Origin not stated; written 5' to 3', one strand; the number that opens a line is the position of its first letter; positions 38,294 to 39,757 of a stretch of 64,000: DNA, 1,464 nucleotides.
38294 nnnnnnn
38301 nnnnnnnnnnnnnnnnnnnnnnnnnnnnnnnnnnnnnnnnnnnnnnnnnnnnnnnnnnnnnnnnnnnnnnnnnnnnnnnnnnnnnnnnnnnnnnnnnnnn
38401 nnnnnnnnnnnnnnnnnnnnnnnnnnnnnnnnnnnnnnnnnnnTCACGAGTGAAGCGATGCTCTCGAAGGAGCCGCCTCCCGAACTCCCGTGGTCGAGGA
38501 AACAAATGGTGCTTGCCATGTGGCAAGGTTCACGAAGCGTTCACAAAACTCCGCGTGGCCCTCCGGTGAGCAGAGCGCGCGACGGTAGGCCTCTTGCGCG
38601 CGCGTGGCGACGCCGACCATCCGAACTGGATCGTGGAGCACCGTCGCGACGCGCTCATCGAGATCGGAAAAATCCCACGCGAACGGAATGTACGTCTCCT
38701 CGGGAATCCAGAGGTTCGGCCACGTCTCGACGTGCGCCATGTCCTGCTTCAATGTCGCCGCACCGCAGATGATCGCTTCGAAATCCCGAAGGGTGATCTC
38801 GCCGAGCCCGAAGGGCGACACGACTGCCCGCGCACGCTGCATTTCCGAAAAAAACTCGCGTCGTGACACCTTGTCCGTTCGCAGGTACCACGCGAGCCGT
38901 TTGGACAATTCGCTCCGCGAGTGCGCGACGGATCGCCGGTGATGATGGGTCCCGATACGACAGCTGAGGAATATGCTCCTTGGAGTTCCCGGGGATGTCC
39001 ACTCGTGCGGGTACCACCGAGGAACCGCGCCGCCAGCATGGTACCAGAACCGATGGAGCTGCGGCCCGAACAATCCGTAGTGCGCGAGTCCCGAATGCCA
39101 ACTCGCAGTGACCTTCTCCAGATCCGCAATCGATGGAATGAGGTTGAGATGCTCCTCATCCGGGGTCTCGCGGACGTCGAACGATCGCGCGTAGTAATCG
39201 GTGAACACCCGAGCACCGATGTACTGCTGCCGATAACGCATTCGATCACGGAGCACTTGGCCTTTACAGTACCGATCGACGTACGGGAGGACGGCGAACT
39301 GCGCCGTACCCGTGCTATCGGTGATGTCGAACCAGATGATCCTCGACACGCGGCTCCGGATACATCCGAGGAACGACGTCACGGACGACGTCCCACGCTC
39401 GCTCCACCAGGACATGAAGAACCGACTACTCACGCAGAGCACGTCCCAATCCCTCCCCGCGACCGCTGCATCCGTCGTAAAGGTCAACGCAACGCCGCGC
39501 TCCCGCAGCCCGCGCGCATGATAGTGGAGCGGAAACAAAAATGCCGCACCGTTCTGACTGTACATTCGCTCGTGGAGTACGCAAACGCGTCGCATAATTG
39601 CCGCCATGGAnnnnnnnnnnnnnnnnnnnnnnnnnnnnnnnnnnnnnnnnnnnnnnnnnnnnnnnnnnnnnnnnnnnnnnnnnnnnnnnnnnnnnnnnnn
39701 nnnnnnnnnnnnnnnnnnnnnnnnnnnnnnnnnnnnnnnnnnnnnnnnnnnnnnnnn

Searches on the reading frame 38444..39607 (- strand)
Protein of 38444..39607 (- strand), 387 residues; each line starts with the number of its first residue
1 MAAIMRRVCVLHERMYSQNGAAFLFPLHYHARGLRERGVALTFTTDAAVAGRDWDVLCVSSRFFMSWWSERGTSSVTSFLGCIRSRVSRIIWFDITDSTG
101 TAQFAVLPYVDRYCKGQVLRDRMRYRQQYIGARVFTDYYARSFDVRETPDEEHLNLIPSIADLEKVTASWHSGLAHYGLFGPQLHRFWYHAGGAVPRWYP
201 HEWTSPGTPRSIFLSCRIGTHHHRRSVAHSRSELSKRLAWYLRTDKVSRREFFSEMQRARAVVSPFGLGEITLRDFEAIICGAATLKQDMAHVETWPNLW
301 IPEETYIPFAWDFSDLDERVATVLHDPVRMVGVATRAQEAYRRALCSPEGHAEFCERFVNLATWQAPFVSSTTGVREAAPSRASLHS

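Call 9: search_protein_families(library=pfam, proteins=[window:38444-39607:-], max_evalue=0.001)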
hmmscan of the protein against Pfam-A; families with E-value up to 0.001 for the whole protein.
window:38444-39607:- (387 aa): 1 family
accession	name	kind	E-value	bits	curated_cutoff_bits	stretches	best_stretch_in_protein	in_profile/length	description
PF13524.12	Glyco_trans_1_2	-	0.0002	21.8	25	1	244-342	32-130/144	Glycosyl transferase-like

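Call 46: search_protein_families(library=ncbifam, proteins=[window:38444-39607:-], max_evalue=0.0001)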
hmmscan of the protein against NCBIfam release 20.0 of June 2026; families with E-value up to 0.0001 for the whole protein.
window:38444-39607:- (387 aa): 0 families

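Call 80: search_solved_structures(query=A3, max_evalue=1)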
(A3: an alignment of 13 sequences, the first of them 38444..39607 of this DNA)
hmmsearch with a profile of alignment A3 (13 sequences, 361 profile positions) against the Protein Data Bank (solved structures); distinct sequences matched with E-value up to 1: 62 (the best 60 are shown).
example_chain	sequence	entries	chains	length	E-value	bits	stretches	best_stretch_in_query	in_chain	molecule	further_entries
9w47_A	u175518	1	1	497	0.00029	22.8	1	278-356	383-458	Protein O-glucosyltransferase 2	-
5vc7_A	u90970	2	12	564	0.0012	20.8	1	53-117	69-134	VCP-like ATPase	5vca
5g4g_A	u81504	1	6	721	0.0022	19.9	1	53-117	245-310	VCP-LIKE ATPASE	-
5g4f_A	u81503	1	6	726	0.0022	19.9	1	53-117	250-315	VCP-LIKE ATPASE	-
7wbb_A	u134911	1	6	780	0.0075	18.1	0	53-96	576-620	AFG2 isoform 1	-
7wd3_A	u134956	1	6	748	0.021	16.6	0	53-96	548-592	ATPase family gene 2 protein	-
7nku_A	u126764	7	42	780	0.024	16.5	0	53-96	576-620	ATPase family gene 2 protein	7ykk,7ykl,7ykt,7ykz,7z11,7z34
8amz_J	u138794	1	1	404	0.027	16.3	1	43-102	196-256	AAA domain-containing protein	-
6ef2_J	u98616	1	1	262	0.035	15.9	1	42-102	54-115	26S proteasome regulatory subunit 8 homolog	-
6ef1_J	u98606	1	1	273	0.038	15.8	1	42-102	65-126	26S proteasome regulatory subunit 8 homolog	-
5vhj_C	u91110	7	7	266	0.038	15.8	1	42-100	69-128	26S proteasome regulatory subunit 8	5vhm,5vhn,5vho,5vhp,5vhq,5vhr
6ef0_J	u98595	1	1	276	0.038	15.8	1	42-102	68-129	26S proteasome regulatory subunit 8 homolog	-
5m32_h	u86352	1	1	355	0.057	15.2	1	42-100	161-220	26S protease regulatory subunit 8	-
5vft_C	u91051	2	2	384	0.062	15.1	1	42-100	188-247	26S proteasome regulatory subunit 8 | 26S protease regulatory subunit 8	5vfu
5vhf_C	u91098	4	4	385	0.063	15.1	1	42-100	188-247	26S proteasome regulatory subunit 8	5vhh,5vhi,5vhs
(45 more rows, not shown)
